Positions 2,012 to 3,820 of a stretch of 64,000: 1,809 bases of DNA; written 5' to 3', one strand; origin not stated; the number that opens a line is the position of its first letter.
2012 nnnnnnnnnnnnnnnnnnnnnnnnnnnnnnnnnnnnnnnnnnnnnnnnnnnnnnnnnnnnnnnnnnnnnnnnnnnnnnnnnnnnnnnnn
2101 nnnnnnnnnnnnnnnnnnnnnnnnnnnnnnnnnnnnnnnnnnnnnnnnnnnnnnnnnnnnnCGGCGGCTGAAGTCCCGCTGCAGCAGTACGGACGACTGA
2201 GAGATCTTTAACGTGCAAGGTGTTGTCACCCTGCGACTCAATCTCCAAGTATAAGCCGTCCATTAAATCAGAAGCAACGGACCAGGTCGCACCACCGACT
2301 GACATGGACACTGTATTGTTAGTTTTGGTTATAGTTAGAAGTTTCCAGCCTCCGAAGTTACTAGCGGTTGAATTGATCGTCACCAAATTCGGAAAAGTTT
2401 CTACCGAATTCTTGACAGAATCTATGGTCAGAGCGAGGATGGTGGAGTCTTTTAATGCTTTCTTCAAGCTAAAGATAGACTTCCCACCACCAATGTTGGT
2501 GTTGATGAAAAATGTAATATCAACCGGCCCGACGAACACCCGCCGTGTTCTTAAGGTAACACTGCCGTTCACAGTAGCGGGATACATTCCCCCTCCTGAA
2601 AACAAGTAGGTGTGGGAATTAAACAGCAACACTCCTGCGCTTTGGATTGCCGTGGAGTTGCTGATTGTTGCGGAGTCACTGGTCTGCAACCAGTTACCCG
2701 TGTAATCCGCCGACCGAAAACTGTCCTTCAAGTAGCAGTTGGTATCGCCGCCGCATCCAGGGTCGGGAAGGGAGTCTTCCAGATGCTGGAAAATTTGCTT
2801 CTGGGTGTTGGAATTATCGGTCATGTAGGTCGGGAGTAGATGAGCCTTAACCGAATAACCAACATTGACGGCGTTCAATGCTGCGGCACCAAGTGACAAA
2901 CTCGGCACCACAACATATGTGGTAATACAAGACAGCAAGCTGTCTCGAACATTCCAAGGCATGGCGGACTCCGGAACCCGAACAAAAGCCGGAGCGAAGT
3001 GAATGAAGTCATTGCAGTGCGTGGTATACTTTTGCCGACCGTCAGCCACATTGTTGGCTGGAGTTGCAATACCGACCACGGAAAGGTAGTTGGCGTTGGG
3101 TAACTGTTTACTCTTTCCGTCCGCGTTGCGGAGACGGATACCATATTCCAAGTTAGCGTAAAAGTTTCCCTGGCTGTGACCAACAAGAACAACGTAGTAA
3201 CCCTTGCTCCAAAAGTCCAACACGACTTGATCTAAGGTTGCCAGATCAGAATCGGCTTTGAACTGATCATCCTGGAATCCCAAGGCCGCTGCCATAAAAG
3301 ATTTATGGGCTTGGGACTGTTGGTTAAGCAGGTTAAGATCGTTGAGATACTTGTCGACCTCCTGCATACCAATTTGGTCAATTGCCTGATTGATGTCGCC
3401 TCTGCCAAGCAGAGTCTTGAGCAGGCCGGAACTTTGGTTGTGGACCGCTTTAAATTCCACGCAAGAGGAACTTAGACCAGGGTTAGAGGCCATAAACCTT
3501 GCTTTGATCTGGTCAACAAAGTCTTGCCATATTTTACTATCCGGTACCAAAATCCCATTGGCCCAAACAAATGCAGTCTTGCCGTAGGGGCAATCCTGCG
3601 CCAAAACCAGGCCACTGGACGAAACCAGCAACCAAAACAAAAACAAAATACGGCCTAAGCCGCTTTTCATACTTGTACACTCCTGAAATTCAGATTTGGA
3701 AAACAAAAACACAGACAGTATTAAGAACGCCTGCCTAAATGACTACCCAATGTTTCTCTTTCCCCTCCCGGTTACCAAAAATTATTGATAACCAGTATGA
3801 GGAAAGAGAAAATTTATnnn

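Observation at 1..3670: Very large secreted lipase/LamG-like protein missing from the ORF track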

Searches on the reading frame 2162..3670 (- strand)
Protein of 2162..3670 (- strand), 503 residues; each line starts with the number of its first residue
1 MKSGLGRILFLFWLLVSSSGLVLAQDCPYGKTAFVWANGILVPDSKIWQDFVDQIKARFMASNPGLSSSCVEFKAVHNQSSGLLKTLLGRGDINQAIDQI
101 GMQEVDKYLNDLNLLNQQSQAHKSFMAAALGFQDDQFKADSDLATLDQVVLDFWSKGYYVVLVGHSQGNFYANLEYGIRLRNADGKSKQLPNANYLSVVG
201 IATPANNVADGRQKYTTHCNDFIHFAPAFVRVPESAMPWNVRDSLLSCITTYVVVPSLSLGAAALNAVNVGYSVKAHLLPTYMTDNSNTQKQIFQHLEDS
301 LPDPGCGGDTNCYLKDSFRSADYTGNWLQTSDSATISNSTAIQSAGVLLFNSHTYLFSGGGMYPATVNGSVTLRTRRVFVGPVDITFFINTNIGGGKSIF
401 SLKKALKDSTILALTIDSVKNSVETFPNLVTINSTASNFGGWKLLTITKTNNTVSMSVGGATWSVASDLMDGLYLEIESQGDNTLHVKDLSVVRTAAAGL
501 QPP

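Call 10: find_homologous_proteins(query=window:2162-3670:-, max_evalue=0.01)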
Query seq(503 aa) (503 aa): 4 proteins with E <= 0.01 among 8000 candidates.
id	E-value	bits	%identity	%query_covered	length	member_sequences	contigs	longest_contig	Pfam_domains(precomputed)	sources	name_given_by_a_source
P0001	4.9e-132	459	49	100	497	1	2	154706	-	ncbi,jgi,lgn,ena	ncbi:MAG: hypothetical protein WC794_02970 [Candidatus Doudnabacteria bacterium]|jgi:hypothetical pr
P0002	3.4e-75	272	39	98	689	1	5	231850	-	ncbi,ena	-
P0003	7.3e-37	145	35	63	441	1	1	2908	-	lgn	-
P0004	1.2e-29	122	32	72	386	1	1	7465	-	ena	-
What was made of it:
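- Tried and rejected: The first word-indexed homology search found only 4 relatives, which wrongly suggested a tiny family (call 10).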

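Call 19: find_encoding_contigs(protein=P0001, flank=10000, max_places=3)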
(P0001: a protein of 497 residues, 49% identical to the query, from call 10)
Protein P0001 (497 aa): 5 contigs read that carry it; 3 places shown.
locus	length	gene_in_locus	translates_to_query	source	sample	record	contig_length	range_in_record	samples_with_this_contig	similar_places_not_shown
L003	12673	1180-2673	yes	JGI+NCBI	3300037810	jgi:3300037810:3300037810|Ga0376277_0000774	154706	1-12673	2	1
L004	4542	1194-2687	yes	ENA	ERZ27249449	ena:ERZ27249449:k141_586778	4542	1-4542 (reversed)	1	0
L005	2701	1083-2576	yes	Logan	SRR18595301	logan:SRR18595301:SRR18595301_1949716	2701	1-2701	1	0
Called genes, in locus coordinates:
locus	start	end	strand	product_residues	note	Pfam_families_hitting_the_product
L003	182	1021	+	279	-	-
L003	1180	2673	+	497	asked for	-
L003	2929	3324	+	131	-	PF00072:Response_reg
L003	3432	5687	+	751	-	PF01138:RNase_PH, PF03725:RNase_PH_C, PF03726:PNPase, PF01138:RNase_PH, PF00013:KH_1, PF00575:S1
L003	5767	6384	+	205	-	-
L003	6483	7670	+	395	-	PF01702:TGT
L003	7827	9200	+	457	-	PF28494:GlyRS_ins_1 (faint), PF00587:tRNA-synt_2b, PF03129:HGTP_anticodon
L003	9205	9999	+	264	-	PF00990:GGDEF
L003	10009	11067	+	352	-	PF00557:Peptidase_M24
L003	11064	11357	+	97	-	-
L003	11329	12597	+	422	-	PF00675:Peptidase_M16, PF05193:Peptidase_M16_C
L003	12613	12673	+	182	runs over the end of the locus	PF00293:NUDIX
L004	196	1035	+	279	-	-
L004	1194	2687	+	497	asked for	-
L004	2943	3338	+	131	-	PF00072:Response_reg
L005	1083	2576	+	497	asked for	-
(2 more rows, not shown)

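Call 21: search_protein_families(library=pfam, proteins=[L003:182-1021:+], max_evalue=0.01)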
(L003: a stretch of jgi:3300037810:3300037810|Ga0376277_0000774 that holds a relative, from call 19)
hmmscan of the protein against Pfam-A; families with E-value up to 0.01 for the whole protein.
L003:182-1021:+ (279 aa): 0 families

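Call 24: find_encoding_contigs(protein=P0002, flank=6000, max_places=3)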
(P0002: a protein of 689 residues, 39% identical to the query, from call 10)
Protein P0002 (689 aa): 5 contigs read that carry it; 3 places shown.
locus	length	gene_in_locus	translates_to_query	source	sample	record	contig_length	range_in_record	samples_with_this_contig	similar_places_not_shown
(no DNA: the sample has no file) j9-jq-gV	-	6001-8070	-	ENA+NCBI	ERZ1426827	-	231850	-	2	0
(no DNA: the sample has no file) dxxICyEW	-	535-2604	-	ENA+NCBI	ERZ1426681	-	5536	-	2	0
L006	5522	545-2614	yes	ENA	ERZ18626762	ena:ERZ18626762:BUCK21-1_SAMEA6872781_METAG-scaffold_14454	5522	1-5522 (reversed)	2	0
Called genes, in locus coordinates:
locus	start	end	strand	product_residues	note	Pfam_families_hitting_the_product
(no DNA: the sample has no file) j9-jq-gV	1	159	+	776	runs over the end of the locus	-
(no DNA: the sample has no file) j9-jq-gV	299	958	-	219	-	PF13485:Peptidase_MA_2 (weak)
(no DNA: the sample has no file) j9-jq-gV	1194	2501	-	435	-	PF04055:Radical_SAM, PF13353:Fer4_12, PF13186:SPASM (weak)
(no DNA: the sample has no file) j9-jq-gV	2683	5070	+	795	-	PF18998:Flg_new_2 (weak)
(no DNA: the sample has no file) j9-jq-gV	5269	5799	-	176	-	-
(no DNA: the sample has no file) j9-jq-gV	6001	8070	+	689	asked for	-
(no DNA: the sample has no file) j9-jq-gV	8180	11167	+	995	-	PF01674:Lipase_2 (weak), PF02089:Palm_thioest (weak), PF07819:PGAP1, PF02450:LCAT, PF24096:DUF7379 (weak)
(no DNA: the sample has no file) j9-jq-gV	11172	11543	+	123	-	-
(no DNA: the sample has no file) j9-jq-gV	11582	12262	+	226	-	PF01553:Acyltransferase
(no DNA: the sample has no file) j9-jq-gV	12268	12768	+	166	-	PF00293:NUDIX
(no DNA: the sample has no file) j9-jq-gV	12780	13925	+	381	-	PF04015:DUF362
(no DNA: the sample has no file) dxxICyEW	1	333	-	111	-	?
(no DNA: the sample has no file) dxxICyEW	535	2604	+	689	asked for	-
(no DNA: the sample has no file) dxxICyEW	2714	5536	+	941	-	?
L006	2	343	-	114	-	?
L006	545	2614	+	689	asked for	-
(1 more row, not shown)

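Call 25: find_encoding_contigs(protein=P0004, flank=6000, max_places=2)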
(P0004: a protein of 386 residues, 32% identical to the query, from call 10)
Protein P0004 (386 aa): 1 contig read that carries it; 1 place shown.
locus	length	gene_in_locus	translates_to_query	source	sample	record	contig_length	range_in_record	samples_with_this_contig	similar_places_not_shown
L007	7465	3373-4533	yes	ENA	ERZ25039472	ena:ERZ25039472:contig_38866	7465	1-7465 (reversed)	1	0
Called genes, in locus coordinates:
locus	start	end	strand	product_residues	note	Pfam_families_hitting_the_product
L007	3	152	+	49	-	?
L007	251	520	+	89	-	-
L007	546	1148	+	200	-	-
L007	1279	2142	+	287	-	-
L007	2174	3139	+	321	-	-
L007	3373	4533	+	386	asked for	-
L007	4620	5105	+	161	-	-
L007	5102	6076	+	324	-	PF17766:fn3_6 (faint)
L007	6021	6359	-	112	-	-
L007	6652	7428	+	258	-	PF09924:LPG_synthase_C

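Call 26: predict_structure(alignment_id=A1)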
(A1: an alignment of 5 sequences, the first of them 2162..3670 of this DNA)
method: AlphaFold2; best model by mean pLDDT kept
length: 503 residues; sequences in the alignment: 5
mean_pLDDT: 50.2   pTM: 0.40
mean pLDDT of the five models: 50.2, 49.8, 49.6, 48.6, 43.5
residues with pLDDT >= 90: 0; 70-90: 94; 50-70: 135; < 50: 274
segments of 3 or more residues with pLDDT < 50: 17-25, 39-41, 80-112, 118-138, 165-198, 200-283, 287-289, 302-317, 320-326, 332-340, 342-345, 354-367, 419-440, 496-503
pLDDT, mean of each block of 10 residues (from residue 1): 62 52 44 65 65 77 67 70 32 28 38 49 44 45 61 64 46 29 36 43 32 27 30 34 29 28 34 34 50 55 38 42 50 44 56 48 45 62 74 69 65 68 32 38 79 78 71 72 72 48 24
secondary structure, 60 per line:
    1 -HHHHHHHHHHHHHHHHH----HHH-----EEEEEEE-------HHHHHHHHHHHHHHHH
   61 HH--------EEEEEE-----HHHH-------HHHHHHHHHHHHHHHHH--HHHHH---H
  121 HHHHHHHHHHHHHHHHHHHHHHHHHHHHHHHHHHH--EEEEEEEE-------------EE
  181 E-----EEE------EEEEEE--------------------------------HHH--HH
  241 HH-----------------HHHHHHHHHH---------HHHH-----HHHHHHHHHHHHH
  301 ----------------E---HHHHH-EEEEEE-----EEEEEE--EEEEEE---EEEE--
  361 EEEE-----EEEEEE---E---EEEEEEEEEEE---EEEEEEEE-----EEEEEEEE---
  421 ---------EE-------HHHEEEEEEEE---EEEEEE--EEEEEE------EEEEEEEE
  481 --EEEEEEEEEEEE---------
elements in order: H2-18 E31-37 H45-62 E71-76 H82-85 H93-109 H112-116 H120-155 E158-165 E179-181 E187-189 E196-201 H239-242 H260-269 H279-282 H288-300 H321-325 E327-332 E338-343 E346-351 E355-358 E361-364 E370-375 E383-393 E397-404 E410-417 E442-449 E453-458 E461-466 E473-480 E483-494
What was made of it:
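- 2180..2740 (-): Domain 2, aa 311-497: beta-sandwich, probably ConA-like. It starts with the conserved LPDPGC...C motif and contains RTRRVF. All-beta in the AF2 model (call 26, moderate confidence).
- Tried and rejected: The first AF2 run on aa 1-503 with a 5-sequence alignment was poor (pLDDT 50, call 26).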

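Call 69: search_protein_families(library=ncbifam, proteins=[P0263], max_evalue=0.1)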
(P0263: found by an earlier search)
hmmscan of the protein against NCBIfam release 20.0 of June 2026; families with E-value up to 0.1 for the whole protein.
P0263 (272 aa): 0 families

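Call 72: fold_search(model_id=the predicted structure, library=pdb)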
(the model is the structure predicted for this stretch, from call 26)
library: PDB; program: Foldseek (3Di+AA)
matches with E <= 10: 1493; with E <= 0.001: 179
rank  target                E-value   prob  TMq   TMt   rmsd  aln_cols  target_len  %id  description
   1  4jqt_A                1.2e-06  1.00  0.25  0.29   6.6       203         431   14  Crystal structure of a putative glycosyl hydrolase (BT3469) from Bacteroides thetaiotaomicron VPI-5482 at 2.49 A resol (released 2013-04-17)
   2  8axs_A                5.7e-06  1.00  0.22  0.20   8.6       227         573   11  Sialidases and Fucosidases of Akkermansia muciniphila are key for rapid growth on colonic mucin and nutrient sharing a (released 2023-03-01)
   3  8hls_A                6.7e-06  1.00  0.22  0.19   8.1       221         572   12  Crystal structure of the sialidase Am1547 from A.muciniphila (released 2024-06-05)
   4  5t9x_A                7.1e-06  1.00  0.22  0.34   9.3       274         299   10  Crystal structure of BuGH16Bwt (released 2017-09-13)
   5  1oq1_A                7.6e-06  1.00  0.24  0.48   6.9       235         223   10  Crystal Structure of Protein of Unknown Function with Galectin-like Fold from Bacillus subtilis (released 2003-09-23)
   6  5t9x_C                8.5e-06  1.00  0.22  0.35   9.2       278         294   10  Crystal structure of BuGH16Bwt (released 2017-09-13)
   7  2a6x_B                9.6e-06  1.00  0.23  0.47   9.3       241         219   10  Crystal structure of Emp46p carbohydrate recognition domain (CRD), Y131F mutant (released 2006-01-31)
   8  9eob                  9.6e-06  1.00  0.20  0.18   9.2       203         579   11  Engineered GH181 sialidase from Akkermansia muciniphila (released 2025-03-26)
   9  2e6v_E                1.4e-05  1.00  0.24  0.48   5.6       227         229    9  Crystal structure of VIP36 exoplasmic/lumenal domain, Ca2+/Man3GlcNAc-bound form (released 2007-07-24)
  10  2a6v_B                1.4e-05  1.00  0.23  0.48   9.2       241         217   10  Crystal structure of Emp46p carbohydrate recognition domain (CRD), potassium-bound form (released 2006-01-31)
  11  2zac_A                1.5e-05  1.00  0.18  0.36   9.2       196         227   11  Crystal Structure of Family 7 Alginate Lyase A1-II' Y284F in Complex with Product (MMG) (released 2008-05-27)
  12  1oq1_C                1.7e-05  1.00  0.21  0.44  11.3       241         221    9  Crystal Structure of Protein of Unknown Function with Galectin-like Fold from Bacillus subtilis (released 2003-09-23)
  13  2e6v_D                1.8e-05  1.00  0.25  0.49   6.2       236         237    9  Crystal structure of VIP36 exoplasmic/lumenal domain, Ca2+/Man3GlcNAc-bound form (released 2007-07-24)
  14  8axi_A                2.3e-05  1.00  0.22  0.20   8.6       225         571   10  Sialidases and Fucosidases of Akkermansia muciniphila are key for rapid growth on colonic mucin and nutrient sharing a (released 2023-03-01)
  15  3juu_A                2.4e-05  1.00  0.21  0.36  10.8       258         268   10  Crystal structure of porphyranase B (PorB) from Zobellia galactanivorans (released 2010-04-07)
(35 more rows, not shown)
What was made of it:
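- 2180..2740 (-): Foldseek hits are L-type lectins, GH16, PL7 and CBM66 at E about 1e-6 (call 72).
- Domain 2 matches ConA-like structures at E about 1e-6 (call 72). Domain 2 resembles lectins, GH16 and CBMs (call 72).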

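Call 85: search_protein_families(library=padloc, proteins=[P0263], max_evalue=0.01)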
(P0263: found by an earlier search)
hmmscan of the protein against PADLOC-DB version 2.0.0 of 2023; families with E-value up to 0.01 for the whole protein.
P0263 (272 aa): 0 families
